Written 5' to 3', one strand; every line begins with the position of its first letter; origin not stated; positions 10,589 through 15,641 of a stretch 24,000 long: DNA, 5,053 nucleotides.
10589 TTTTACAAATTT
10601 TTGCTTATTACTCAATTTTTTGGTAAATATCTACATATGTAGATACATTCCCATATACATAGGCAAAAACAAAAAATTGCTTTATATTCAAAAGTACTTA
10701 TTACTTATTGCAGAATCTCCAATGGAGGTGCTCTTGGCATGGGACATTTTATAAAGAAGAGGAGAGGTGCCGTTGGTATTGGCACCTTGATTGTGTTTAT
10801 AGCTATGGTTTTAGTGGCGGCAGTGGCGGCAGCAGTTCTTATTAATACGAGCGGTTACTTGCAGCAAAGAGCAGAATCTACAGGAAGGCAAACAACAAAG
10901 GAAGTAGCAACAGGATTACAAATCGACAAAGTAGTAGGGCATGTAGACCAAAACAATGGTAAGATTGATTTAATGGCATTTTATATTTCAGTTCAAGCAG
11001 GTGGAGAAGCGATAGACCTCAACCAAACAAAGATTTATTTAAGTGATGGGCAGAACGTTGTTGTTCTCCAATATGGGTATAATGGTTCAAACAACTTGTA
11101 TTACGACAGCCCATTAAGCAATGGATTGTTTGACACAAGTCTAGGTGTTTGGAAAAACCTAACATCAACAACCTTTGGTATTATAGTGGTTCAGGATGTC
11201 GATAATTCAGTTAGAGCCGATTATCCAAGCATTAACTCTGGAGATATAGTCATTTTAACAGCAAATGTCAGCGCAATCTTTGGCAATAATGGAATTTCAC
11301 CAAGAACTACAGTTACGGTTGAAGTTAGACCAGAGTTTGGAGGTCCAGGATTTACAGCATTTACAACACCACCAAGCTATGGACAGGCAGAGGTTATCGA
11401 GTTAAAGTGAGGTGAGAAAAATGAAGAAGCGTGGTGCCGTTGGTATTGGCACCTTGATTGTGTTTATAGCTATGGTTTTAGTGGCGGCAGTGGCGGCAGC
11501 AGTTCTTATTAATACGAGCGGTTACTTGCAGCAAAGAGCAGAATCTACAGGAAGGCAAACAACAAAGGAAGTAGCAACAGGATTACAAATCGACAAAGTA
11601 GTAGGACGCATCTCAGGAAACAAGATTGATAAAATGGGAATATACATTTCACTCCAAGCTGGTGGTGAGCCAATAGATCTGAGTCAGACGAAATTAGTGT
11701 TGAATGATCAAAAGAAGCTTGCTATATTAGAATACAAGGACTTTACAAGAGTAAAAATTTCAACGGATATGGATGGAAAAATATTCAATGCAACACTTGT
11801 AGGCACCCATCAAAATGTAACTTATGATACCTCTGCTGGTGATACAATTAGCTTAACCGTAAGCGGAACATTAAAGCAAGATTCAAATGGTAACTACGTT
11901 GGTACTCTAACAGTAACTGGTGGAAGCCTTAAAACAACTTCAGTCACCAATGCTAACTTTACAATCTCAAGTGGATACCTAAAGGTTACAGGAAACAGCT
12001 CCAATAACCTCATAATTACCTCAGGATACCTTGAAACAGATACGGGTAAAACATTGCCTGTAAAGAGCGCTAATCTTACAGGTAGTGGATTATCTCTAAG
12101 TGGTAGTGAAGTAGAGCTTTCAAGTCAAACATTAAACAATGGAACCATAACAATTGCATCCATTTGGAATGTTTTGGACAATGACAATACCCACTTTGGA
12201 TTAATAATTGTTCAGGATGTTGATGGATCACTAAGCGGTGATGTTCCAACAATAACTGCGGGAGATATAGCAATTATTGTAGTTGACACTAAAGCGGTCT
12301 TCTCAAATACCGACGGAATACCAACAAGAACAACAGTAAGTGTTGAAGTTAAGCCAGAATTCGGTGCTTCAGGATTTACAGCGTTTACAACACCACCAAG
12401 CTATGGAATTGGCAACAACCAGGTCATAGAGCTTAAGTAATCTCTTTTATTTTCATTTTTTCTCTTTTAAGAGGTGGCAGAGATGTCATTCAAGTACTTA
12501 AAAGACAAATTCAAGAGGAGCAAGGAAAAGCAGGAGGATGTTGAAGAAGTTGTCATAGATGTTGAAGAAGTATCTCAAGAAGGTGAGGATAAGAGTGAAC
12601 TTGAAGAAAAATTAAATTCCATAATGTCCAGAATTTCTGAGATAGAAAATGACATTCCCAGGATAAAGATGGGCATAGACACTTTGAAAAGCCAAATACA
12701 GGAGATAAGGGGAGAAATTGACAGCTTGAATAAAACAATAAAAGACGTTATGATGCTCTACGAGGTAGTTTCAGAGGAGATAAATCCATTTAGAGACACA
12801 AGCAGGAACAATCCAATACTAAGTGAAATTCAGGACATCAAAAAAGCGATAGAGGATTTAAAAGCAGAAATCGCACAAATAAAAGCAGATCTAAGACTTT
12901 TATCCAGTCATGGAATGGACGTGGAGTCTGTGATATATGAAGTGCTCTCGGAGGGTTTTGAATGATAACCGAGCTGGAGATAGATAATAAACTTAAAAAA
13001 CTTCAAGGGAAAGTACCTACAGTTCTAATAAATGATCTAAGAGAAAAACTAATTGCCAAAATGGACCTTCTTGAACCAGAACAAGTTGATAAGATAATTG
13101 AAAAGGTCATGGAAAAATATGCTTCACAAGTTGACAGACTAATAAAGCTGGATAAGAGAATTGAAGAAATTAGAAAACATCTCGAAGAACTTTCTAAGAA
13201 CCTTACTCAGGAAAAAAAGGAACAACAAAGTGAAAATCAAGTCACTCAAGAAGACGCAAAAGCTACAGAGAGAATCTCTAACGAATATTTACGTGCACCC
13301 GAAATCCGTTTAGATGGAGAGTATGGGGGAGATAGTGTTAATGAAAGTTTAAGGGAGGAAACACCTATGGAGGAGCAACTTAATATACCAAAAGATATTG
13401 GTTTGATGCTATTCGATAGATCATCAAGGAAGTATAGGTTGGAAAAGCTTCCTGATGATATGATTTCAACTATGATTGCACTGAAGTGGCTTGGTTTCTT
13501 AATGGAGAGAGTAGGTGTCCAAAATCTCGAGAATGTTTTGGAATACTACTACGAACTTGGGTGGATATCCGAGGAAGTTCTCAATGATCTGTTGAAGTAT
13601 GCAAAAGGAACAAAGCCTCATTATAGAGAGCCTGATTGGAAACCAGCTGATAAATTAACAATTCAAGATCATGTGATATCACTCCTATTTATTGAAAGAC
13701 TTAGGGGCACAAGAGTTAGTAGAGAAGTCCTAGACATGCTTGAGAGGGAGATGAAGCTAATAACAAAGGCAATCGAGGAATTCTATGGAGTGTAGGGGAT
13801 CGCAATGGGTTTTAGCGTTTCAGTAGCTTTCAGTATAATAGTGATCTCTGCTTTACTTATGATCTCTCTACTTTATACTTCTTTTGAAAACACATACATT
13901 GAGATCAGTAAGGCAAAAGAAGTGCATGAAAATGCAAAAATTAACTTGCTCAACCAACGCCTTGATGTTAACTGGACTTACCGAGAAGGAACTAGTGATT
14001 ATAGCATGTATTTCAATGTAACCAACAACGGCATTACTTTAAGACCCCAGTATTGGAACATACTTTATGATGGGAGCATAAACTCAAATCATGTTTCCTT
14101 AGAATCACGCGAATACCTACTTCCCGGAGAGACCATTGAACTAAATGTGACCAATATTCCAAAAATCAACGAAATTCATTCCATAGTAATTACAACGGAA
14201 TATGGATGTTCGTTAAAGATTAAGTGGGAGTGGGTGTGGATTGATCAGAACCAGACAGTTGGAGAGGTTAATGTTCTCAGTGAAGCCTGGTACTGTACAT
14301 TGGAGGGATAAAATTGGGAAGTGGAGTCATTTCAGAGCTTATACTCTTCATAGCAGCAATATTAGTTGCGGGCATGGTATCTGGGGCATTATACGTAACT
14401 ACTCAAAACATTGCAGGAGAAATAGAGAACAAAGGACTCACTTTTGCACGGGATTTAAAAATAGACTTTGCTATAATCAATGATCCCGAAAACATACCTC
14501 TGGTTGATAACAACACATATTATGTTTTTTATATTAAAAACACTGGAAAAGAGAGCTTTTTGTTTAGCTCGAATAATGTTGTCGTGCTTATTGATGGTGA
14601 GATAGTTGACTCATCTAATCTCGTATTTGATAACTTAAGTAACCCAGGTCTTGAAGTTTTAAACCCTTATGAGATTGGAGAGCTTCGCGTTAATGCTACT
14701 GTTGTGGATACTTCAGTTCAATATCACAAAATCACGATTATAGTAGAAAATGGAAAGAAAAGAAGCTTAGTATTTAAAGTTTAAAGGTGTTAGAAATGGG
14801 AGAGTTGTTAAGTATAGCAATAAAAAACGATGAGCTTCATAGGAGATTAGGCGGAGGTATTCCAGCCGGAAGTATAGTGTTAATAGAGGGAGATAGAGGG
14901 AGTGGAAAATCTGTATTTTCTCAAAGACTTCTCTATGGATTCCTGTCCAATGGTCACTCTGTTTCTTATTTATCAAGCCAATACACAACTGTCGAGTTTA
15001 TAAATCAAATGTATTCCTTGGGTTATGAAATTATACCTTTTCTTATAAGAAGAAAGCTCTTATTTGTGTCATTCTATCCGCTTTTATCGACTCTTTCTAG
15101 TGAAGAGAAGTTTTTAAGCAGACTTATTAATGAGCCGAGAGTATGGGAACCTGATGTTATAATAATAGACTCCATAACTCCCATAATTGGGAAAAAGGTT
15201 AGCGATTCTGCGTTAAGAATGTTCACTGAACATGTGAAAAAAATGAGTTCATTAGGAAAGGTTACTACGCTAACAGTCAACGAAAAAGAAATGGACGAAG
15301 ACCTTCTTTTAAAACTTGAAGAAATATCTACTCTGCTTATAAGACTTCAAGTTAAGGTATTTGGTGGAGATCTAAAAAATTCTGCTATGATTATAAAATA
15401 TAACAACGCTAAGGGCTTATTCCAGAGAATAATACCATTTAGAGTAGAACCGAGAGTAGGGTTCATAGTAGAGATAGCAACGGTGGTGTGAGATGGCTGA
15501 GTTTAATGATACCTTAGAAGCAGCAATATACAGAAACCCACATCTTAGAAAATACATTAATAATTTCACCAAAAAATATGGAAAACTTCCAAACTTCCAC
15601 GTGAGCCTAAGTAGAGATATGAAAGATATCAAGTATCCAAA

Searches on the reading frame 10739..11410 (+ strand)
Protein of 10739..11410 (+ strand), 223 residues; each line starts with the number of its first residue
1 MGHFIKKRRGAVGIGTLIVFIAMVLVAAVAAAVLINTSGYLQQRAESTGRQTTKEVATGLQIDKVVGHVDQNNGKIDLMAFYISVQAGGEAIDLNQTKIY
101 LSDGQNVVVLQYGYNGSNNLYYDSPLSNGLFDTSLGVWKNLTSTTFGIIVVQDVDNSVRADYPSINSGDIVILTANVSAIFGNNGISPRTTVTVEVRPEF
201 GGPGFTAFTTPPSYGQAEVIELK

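Call 4: search_protein_families(library=pfam, proteins=[window:10739-11410:+], max_evalue=0.01)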
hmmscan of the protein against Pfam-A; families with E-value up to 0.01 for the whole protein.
window:10739-11410:+ (223 aa): 1 family
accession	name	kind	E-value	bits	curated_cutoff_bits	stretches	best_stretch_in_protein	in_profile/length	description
PF01917.21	Arch_flagellin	-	1.4e-42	146.2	29.5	1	10-203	1-157/162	Archaebacterial flagellin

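Call 35: find_homologous_proteins(query=window:10739-11410:+, max_evalue=0.00001)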
Query window:10739-11410:+ (223 aa): 2880 proteins with E <= 0.00001 among 4079 candidates; the best 120 are listed.
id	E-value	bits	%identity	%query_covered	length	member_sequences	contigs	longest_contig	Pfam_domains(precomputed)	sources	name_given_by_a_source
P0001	3.0e-139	480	100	100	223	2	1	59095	PF01917.22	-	-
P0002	8.5e-127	439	94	100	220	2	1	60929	PF01917.22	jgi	-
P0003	3.9e-121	420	91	100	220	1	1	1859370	PF01917.22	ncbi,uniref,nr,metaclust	ncbi:hypothetical protein PAP_04440 [Palaeococcus pacificus DY20341]|uniref:Flagellin n=1 Tax=Palaeo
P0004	2.0e-75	271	62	100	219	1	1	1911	PF01917.22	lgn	-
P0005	4.3e-75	270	63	100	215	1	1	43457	PF01917.22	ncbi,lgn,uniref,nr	ncbi:MAG: flagellin [Thermococcus sp.]|uniref:flagellin n=1 Tax=Thermococcus sp. TaxID=35749 RepID=U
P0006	2.5e-74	268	61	97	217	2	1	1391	PF01917.22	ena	-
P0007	4.2e-74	267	63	100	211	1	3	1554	PF01917.22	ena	-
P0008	6.6e-74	266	60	100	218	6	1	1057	PF01917.22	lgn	-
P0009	8.0e-74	266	60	100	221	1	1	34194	PF01917.22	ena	-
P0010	2.0e-73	265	59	100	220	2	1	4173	PF01917.22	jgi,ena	-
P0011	4.7e-72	260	62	100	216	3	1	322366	PF01917.22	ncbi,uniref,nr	ncbi:flagellin [Thermococcus alcaliphilus]|uniref:flagellin n=1 Tax=Thermococcus alcaliphilus TaxID=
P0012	4.8e-72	260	57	99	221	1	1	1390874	PF01917.22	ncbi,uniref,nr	ncbi:flagellin [Thermococcus sp. M36]|uniref:flagellin n=1 Tax=Thermococcus sp. M36 TaxID=1638261 Re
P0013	5.7e-71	257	57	99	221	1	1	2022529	PF01917.22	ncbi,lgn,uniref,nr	ncbi:flagellin [Thermococcus camini]|uniref:Flagellin n=1 Tax=Thermococcus camini TaxID=2016373 RepI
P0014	1.0e-70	256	60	100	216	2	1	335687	PF01917.22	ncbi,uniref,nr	ncbi:flagellin [Thermococcus sp. MV5]|uniref:flagellin n=1 Tax=Thermococcus sp. MV5 TaxID=1638272 Re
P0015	1.2e-70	255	60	100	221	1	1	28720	PF01917.22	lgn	-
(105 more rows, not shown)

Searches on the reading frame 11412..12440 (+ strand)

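Call 4: search_protein_families(library=pfam, proteins=[window:11412-12440:+], max_evalue=0.01)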
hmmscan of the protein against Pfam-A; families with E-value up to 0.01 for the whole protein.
window:11412-12440:+ (342 aa): 1 family
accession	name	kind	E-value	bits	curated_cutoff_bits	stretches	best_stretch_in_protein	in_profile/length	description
PF01917.21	Arch_flagellin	-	1.7e-35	123.2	29.5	2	8-159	1-143/162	Archaebacterial flagellin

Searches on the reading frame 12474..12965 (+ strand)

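Call 47: search_protein_families(library=pfam, proteins=[window:12474-12965:+], max_evalue=0.001)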
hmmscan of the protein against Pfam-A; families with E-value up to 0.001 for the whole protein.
window:12474-12965:+ (163 aa): 15 families
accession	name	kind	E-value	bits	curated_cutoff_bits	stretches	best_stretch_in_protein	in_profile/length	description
PF05377.16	FlaC_arch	-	1.1e-20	74.2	27.8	1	53-106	1-54/55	Flagella accessory protein C (FlaC)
PF10473.14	CENP-F_leu_zip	-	2.9e-05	24.6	34.5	0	17-93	34-107/140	Leucine-rich repeats of kinetochore protein Cenp-F/LEK1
PF15397.11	DUF4618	-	3.3e-05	23.9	34.9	0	9-82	154-230/258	Domain of unknown function (DUF4618)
PF04513.17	Baculo_PEP_C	-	7.1e-05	23.3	38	1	37-140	12-108/140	Baculovirus polyhedron envelope protein, PEP, C terminus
PF06160.17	EzrA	-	8.7e-05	21.4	39.6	1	4-93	60-149/557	Septation ring formation regulator, EzrA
PF06009.19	Laminin_II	-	9.6e-05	22.9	33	1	46-138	4-97/138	Laminin Domain II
PF03148.19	Tektin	-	0.00024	20.4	34.3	0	114-152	321-359/383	Tektin family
PF05667.16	CCDC22_CC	-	0.00026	20.7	39.2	1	13-98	184-272/477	CCDC22 protein coiled-coil region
PF12795.12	MscS_porin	-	0.00028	21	34.4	0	35-85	89-139/238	Mechanosensitive ion channel porin domain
PF10805.13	DUF2730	-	0.00033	21.1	24.9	0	38-95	33-92/102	Protein of unknown function (DUF2730)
PF25450.1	Rab11-FIP3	-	0.00037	21.2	31.9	0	43-102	52-111/125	Rab11-FIP3-like domain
PF04977.20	DivIC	-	0.00038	20.7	28.9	0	117-145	24-52/80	Septum formation initiator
PF20570.3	DUF6779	-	0.00062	20.8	28.1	0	14-81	27-93/108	Domain of unknown function (DUF6779)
PF10186.14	ATG14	-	0.00065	19.3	33.2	0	18-135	37-151/347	Vacuolar sorting 38 and autophagy-related subunit 14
PF16331.10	TolA_bind_tri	-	0.0008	19.9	30.1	0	65-91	24-50/76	TolA binding protein trimerisation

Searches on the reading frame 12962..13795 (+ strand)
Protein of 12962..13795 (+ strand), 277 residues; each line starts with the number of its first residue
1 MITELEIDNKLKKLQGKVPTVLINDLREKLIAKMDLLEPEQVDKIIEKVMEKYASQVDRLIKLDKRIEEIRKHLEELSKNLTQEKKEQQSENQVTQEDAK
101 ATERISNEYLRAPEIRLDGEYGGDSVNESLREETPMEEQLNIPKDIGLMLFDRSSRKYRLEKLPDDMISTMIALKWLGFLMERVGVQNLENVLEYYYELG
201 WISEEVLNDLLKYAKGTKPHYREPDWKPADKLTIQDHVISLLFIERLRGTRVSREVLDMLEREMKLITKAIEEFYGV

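Call 47: search_protein_families(library=pfam, proteins=[window:12962-13795:+], max_evalue=0.001)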
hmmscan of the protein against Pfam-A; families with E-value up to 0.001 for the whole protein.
window:12962-13795:+ (277 aa): 1 family
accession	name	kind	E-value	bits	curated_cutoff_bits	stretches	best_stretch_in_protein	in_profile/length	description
PF04659.18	Arch_fla_DE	-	1.5e-30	105.4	21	1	156-249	2-96/96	Archaeal flagella protein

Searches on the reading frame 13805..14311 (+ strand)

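Call 47: search_protein_families(library=pfam, proteins=[window:13805-14311:+], max_evalue=0.001)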
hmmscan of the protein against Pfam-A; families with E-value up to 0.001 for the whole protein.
window:13805-14311:+ (168 aa): 1 family
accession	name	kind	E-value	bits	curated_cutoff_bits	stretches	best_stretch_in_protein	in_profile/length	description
PF01917.21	Arch_flagellin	-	3.4e-07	31.2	29.5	1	4-141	3-162/162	Archaebacterial flagellin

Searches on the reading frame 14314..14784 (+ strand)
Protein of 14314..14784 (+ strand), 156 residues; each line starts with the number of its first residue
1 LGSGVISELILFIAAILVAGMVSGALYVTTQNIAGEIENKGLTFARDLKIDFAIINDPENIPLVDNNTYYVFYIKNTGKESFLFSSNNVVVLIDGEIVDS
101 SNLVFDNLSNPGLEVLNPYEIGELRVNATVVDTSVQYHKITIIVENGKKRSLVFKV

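Call 47: search_protein_families(library=pfam, proteins=[window:14314-14784:+], max_evalue=0.001)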
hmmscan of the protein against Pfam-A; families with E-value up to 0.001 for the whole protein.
window:14314-14784:+ (156 aa): 1 family
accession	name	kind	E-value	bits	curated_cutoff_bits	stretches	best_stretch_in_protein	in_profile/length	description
PF01917.21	Arch_flagellin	-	2.4e-23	83.7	29.5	1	2-154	1-162/162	Archaebacterial flagellin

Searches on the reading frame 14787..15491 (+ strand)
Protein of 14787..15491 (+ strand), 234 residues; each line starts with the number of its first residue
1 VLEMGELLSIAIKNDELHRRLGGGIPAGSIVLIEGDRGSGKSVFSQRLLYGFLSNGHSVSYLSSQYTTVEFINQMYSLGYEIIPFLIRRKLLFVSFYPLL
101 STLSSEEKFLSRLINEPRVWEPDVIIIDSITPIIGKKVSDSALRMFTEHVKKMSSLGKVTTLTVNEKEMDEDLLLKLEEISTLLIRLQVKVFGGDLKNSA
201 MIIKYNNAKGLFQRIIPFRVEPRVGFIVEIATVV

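Call 47: search_protein_families(library=pfam, proteins=[window:14787-15491:+], max_evalue=0.001)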
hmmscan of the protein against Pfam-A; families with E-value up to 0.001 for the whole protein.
window:14787-15491:+ (234 aa): 3 families
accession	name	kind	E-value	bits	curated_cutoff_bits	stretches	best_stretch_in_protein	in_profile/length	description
PF06745.19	ATPase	-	2.8e-19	69.8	26.6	1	17-221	8-220/231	KaiC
PF13481.12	AAA_25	-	1e-05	25.7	27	0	19-58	24-62/195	AAA domain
PF23442.1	DUF7125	-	0.00015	21.3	29.1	1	11-47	5-41/207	Family of unknown function (DUF7125)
